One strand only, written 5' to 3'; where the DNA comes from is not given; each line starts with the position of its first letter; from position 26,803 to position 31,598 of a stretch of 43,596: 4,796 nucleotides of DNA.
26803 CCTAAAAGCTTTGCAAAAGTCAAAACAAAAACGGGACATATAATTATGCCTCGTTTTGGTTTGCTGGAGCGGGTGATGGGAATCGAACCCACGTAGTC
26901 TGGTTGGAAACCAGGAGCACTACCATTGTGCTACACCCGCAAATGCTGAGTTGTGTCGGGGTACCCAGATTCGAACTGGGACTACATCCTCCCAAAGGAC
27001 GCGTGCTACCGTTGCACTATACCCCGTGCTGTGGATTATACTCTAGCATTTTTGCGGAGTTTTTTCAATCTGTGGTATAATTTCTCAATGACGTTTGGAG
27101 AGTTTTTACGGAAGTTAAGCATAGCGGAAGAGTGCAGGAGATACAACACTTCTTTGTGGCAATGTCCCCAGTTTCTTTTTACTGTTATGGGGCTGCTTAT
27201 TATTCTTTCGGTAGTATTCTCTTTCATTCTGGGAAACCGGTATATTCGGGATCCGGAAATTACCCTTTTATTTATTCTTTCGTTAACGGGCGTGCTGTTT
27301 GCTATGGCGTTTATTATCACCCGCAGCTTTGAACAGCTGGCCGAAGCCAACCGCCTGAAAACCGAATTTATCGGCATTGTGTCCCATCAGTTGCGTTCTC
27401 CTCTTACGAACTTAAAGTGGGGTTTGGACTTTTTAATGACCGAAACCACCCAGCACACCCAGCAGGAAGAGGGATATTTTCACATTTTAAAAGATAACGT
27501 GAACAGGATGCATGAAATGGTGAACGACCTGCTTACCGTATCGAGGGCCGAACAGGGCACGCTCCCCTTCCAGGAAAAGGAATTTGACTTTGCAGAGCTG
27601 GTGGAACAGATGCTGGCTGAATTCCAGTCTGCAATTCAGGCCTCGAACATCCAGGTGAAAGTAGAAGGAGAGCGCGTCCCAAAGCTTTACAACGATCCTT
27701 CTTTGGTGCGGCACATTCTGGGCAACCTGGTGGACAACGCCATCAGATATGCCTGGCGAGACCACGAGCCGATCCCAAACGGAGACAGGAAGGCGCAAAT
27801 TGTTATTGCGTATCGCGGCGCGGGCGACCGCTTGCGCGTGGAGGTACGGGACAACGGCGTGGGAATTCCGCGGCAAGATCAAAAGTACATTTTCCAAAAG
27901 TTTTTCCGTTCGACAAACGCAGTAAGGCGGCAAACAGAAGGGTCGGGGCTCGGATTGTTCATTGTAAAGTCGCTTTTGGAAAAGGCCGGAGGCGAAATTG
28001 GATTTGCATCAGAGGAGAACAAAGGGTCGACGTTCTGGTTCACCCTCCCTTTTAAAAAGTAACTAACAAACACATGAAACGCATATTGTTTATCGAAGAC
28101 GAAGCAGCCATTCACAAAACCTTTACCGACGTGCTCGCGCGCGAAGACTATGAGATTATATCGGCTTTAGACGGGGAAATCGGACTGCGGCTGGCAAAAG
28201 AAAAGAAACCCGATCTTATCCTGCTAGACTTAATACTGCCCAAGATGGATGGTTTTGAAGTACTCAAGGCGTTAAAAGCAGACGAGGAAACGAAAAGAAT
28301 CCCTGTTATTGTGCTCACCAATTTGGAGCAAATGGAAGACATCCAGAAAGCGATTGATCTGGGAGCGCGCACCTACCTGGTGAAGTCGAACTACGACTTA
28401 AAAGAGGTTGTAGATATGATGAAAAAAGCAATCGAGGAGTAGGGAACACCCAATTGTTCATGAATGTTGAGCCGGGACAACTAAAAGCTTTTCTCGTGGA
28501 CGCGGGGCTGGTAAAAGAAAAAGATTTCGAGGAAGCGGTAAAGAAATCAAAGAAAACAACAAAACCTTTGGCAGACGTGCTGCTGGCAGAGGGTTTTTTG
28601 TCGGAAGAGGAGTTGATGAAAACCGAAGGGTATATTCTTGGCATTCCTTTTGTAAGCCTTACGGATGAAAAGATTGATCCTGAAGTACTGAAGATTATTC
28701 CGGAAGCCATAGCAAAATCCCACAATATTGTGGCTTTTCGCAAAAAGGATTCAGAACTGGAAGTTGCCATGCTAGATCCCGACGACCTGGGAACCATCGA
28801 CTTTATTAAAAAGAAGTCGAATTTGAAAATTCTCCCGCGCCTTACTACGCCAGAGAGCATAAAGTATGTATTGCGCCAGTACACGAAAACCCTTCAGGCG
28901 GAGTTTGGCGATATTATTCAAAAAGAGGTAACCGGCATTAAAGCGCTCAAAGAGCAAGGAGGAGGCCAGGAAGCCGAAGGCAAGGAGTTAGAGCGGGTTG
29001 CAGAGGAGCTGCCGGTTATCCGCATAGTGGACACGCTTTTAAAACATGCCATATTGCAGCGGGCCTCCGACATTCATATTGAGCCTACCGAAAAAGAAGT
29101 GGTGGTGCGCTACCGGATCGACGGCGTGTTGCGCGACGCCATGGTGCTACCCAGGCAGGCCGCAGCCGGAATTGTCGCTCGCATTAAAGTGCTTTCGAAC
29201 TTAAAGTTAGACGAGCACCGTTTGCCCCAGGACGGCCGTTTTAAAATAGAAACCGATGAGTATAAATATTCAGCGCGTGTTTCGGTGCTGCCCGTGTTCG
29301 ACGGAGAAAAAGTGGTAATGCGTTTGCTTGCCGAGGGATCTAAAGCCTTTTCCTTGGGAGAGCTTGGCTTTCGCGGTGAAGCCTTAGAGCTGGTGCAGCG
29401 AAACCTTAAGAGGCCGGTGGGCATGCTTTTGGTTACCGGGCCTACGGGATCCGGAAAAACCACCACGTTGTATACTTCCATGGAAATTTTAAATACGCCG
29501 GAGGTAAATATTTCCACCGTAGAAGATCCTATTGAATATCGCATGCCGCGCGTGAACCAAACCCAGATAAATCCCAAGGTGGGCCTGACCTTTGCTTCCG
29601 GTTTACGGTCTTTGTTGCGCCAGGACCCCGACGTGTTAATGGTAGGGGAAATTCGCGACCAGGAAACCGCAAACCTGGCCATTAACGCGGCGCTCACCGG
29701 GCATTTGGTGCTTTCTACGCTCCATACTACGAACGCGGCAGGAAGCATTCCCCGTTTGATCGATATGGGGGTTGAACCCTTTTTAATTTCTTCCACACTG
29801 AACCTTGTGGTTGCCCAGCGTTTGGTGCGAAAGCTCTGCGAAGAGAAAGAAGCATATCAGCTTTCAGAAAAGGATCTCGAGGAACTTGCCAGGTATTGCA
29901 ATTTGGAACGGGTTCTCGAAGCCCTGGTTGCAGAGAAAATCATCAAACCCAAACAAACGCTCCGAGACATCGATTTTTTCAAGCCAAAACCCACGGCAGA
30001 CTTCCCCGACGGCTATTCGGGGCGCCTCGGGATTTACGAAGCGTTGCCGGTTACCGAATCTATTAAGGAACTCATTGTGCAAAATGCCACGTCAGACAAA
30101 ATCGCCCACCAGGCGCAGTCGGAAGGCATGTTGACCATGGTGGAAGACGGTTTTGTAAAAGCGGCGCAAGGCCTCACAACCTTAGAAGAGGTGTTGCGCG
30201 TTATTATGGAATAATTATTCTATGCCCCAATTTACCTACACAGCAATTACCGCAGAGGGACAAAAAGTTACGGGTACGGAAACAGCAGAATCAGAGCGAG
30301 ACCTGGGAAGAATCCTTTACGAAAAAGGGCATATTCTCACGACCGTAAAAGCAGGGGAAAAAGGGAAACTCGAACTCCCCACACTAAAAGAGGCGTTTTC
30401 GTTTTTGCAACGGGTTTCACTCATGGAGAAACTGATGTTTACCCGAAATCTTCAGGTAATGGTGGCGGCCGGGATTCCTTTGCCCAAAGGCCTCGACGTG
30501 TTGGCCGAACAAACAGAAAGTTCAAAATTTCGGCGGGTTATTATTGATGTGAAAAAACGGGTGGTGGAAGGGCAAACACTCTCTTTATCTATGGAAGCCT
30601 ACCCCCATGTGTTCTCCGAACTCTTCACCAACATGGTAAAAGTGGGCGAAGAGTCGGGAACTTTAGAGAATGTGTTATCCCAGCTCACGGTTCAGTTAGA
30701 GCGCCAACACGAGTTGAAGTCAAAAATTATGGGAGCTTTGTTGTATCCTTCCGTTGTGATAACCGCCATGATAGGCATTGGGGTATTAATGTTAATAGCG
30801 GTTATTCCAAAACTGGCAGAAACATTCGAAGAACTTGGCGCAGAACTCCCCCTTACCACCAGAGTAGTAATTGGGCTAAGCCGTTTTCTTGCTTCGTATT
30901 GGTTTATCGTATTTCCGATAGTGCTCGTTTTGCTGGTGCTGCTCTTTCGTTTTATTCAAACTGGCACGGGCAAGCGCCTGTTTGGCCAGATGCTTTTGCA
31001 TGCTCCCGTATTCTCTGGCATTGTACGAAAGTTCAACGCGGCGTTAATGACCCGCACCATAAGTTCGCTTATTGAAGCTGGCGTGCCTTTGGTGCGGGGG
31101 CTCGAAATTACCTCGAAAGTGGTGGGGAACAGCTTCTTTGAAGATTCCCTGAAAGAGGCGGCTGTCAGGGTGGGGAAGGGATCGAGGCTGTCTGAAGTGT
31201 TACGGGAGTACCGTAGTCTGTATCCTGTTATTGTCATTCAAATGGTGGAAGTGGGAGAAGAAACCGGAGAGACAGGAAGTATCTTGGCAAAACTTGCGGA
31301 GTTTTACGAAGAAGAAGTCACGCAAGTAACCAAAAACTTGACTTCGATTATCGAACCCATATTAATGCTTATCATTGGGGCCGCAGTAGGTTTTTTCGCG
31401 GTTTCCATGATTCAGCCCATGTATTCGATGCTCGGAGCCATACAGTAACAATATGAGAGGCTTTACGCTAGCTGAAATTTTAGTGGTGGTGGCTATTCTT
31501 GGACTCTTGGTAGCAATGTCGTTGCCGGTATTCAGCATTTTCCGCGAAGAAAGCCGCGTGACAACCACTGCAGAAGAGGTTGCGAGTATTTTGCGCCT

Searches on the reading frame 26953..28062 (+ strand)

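Call 66: search_protein_families(library=pfam, proteins=[window:26953-28062:+], max_evalue=0.00001)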
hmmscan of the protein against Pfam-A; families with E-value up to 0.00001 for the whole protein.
window:26953-28062:+ (369 aa): 2 families
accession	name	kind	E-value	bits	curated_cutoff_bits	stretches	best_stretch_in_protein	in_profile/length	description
PF02518.31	HATPase_c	-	7.6e-29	100.8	26.4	1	248-368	2-110/111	Histidine kinase-, DNA gyrase B-, and HSP90-like ATPase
PF00512.31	HisKA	-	1.8e-12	47.5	26.9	1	136-202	2-66/66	His Kinase A (phospho-acceptor) domain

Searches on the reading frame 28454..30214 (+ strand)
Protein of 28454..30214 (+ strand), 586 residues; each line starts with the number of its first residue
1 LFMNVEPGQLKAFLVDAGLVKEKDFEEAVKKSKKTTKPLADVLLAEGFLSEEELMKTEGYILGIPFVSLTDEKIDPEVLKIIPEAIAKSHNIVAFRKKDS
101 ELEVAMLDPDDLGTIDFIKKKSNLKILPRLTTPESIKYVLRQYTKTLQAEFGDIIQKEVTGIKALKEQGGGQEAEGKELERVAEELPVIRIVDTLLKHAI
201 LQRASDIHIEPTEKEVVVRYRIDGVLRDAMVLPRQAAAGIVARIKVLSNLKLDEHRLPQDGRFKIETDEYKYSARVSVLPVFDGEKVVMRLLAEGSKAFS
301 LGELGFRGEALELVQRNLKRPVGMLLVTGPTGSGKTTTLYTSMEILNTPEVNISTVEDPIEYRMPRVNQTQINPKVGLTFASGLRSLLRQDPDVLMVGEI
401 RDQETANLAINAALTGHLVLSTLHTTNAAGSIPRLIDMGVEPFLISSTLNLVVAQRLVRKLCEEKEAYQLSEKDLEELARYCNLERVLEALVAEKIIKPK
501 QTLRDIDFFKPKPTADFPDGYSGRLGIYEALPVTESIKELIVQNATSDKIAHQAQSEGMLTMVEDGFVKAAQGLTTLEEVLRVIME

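Call 66: search_protein_families(library=pfam, proteins=[window:28454-30214:+], max_evalue=0.00001)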
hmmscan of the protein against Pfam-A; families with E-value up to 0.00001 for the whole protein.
window:28454-30214:+ (586 aa): 2 families
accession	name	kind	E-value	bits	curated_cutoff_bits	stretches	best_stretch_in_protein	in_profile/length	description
PF00437.27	T2SSE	-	1.7e-125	419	24.9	1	184-582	4-370/370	Type II/IV secretion system protein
PF05157.20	MshEN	-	5e-17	62.1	23.1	1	62-146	1-86/90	MshEN domain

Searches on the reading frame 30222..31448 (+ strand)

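Call 66: search_protein_families(library=pfam, proteins=[window:30222-31448:+], max_evalue=0.00001)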
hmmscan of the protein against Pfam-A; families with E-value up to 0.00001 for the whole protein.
window:30222-31448:+ (408 aa): 1 family
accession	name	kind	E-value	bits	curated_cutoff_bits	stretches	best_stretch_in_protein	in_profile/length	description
PF00482.28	T2SSF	-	4.8e-54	182.1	25.2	2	73-196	1-125/125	Type II secretion system (T2SS), protein F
